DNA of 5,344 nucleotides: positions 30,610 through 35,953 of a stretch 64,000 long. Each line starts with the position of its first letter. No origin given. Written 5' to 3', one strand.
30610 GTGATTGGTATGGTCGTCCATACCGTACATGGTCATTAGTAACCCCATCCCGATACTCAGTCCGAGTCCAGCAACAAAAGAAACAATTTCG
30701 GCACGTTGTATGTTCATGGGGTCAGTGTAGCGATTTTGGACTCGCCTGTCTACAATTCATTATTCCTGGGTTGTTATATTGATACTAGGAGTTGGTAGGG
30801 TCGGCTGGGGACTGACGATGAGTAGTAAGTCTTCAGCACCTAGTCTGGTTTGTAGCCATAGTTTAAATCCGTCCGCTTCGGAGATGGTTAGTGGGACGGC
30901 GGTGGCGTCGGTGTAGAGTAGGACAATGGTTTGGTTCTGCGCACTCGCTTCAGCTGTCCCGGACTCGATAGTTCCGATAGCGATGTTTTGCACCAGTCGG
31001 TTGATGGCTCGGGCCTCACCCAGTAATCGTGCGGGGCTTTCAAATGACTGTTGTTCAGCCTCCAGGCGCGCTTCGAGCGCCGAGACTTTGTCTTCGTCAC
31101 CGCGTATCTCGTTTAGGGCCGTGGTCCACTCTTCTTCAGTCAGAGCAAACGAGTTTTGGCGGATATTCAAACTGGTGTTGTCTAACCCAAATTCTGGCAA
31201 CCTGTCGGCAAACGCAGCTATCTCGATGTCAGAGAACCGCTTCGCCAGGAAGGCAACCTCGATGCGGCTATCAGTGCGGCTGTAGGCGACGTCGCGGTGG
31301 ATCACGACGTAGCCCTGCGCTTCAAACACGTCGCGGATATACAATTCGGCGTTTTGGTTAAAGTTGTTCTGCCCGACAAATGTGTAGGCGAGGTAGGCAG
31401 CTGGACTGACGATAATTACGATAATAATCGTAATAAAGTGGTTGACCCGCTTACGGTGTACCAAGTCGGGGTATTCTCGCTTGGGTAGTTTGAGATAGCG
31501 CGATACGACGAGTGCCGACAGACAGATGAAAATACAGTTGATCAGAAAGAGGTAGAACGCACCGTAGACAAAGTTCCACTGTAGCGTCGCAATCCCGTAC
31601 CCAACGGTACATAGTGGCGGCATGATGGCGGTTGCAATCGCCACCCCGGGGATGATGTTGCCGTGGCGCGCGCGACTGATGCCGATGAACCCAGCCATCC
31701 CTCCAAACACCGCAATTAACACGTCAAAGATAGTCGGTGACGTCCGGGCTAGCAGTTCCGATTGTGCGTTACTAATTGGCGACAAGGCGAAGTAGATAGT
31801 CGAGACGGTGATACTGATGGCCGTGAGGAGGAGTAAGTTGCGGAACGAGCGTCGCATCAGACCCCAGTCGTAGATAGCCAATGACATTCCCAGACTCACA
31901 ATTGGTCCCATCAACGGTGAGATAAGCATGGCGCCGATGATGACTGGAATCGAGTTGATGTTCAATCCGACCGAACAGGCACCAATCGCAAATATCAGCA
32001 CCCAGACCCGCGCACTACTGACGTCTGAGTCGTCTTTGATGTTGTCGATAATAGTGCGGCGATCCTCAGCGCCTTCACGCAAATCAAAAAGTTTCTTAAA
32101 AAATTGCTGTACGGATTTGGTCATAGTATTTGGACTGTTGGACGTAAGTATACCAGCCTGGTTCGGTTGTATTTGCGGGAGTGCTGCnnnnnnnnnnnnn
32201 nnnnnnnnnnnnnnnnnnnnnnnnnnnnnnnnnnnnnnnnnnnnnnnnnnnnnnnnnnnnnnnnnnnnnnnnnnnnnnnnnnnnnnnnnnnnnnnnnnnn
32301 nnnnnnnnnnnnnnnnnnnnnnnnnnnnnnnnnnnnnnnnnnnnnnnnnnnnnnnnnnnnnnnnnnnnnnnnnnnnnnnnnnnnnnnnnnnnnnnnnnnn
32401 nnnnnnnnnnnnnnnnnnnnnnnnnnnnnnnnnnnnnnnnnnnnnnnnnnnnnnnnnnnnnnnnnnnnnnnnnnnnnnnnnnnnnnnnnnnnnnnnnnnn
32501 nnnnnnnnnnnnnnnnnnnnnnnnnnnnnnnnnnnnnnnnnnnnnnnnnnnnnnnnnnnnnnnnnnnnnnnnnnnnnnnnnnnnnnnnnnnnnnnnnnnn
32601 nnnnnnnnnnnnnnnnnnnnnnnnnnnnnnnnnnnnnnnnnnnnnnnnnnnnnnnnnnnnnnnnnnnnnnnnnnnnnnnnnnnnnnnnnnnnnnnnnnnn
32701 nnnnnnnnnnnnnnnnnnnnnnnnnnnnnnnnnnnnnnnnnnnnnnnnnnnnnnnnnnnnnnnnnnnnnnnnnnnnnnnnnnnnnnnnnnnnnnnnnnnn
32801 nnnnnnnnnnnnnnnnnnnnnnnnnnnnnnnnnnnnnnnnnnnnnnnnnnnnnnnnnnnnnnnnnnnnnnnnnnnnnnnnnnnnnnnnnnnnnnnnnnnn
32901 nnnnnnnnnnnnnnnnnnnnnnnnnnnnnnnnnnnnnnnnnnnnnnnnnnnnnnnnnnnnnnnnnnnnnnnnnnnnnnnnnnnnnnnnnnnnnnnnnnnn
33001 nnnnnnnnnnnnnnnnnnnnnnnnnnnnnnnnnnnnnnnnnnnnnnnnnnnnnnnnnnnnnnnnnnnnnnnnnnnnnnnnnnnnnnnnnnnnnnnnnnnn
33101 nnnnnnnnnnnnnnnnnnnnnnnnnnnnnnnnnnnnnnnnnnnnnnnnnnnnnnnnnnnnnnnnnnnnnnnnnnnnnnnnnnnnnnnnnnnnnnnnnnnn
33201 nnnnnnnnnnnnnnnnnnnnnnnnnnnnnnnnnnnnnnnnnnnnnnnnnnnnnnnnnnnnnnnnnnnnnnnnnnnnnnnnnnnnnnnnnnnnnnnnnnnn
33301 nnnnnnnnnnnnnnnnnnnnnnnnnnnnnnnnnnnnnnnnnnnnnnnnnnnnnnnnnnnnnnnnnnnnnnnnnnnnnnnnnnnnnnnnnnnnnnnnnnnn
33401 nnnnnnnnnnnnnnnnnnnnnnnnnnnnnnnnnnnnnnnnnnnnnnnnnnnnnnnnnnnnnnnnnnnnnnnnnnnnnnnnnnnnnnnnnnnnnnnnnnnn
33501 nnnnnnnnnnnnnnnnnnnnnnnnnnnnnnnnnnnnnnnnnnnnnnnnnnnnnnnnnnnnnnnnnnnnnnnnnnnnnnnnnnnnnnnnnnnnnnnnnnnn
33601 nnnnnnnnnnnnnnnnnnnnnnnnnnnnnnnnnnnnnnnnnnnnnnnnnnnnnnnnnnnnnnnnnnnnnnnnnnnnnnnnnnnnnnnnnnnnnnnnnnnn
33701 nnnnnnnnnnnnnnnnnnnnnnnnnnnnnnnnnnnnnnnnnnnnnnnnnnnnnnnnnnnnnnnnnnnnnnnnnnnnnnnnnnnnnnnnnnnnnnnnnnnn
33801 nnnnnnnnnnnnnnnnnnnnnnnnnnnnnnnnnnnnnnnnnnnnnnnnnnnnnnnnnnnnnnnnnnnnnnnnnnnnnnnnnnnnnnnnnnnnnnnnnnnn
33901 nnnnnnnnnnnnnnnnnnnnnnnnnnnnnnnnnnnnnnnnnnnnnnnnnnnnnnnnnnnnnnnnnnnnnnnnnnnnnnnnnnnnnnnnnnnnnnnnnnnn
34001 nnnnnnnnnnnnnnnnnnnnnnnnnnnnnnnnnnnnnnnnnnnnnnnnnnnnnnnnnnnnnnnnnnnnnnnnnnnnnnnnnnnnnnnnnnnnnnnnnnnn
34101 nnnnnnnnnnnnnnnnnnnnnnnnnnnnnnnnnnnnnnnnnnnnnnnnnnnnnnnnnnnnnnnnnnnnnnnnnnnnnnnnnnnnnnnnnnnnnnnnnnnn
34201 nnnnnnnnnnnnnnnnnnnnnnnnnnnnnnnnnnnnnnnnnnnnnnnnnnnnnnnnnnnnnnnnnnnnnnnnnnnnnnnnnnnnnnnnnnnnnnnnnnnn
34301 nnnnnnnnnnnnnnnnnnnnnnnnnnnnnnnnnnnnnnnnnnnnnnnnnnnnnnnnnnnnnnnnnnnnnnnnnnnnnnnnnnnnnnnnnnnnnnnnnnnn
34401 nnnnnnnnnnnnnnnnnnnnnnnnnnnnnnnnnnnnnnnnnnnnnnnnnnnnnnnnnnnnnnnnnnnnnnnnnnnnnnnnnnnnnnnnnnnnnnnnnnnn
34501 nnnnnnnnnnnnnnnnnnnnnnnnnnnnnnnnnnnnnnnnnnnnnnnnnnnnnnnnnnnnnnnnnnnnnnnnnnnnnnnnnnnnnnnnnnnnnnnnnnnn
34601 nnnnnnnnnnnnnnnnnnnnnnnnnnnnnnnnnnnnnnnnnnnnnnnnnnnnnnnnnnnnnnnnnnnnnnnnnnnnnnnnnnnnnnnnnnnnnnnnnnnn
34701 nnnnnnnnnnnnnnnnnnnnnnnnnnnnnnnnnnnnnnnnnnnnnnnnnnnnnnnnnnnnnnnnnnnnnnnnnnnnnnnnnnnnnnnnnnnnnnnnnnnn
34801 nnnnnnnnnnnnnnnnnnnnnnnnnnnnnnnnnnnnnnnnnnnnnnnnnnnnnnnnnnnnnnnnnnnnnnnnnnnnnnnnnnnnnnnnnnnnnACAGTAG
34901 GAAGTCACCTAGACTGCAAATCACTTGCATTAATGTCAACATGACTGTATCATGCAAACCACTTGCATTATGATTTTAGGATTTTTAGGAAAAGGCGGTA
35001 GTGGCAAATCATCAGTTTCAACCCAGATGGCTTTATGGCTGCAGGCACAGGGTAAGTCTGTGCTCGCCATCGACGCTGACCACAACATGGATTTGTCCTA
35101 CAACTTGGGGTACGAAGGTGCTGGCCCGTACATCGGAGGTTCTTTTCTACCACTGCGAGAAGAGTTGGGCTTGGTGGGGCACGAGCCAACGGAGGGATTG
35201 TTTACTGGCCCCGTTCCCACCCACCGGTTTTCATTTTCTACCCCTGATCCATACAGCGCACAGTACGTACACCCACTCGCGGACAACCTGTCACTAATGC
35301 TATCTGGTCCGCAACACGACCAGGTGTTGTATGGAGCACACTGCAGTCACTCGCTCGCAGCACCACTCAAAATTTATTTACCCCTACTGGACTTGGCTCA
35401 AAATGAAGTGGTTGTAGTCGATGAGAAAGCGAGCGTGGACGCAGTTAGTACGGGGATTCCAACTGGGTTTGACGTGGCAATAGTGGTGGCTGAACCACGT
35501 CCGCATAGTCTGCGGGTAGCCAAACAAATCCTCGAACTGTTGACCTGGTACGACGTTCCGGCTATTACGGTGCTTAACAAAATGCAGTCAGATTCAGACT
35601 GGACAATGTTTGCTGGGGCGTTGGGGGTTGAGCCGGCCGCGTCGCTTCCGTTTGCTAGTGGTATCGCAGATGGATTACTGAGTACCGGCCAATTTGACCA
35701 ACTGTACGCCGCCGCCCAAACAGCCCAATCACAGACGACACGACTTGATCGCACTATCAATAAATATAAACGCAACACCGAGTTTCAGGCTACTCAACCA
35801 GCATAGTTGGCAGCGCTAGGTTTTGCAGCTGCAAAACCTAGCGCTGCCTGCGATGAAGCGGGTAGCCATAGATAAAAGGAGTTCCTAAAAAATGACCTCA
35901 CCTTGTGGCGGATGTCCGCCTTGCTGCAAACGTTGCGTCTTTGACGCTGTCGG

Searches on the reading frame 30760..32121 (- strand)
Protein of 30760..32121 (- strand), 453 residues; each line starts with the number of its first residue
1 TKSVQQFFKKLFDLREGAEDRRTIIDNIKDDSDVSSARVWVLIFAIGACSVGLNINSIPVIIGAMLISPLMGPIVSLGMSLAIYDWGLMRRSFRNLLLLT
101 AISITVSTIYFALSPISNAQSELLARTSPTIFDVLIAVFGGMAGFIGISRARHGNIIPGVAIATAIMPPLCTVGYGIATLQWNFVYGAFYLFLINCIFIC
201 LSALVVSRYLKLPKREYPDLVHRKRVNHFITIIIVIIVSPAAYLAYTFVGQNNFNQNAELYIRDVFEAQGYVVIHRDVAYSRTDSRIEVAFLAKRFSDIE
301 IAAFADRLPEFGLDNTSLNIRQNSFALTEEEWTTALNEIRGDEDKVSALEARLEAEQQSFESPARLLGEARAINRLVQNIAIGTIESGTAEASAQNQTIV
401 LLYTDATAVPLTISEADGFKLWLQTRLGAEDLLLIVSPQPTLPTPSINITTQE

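Call 10: search_protein_families(library=pfam, proteins=[window:30760-32121:-], max_evalue=0.00001)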
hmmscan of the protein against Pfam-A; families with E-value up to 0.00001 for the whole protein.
window:30760-32121:- (453 aa): 1 family
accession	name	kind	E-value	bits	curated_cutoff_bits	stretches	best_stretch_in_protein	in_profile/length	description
PF04087.19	DUF389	-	6.1e-46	156.3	23.9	1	65-201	1-137/137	Domain of unknown function (DUF389)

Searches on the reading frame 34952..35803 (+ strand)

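Call 50: search_protein_families(library=pfam, proteins=[window:34952-35803:+], max_evalue=0.0001)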
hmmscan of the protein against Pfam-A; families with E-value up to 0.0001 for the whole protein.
window:34952-35803:+ (284 aa): 4 families
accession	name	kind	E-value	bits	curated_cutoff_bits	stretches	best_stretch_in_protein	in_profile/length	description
PF01656.29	CbiA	-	1.7e-08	34.9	25.4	1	13-61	6-51/125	CobQ/CobB/MinD/ParA nucleotide binding domain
PF10609.15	ParA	-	9.7e-08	32.2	27.1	1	12-43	10-41/246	NUBPL iron-transfer P-loop NTPase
PF13614.12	AAA_31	-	1e-06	29.3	27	1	14-54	10-50/177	AAA domain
PF02374.21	ArsA_ATPase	-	1.1e-05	25.3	24.3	1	10-49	5-44/305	Anion-transporting ATPase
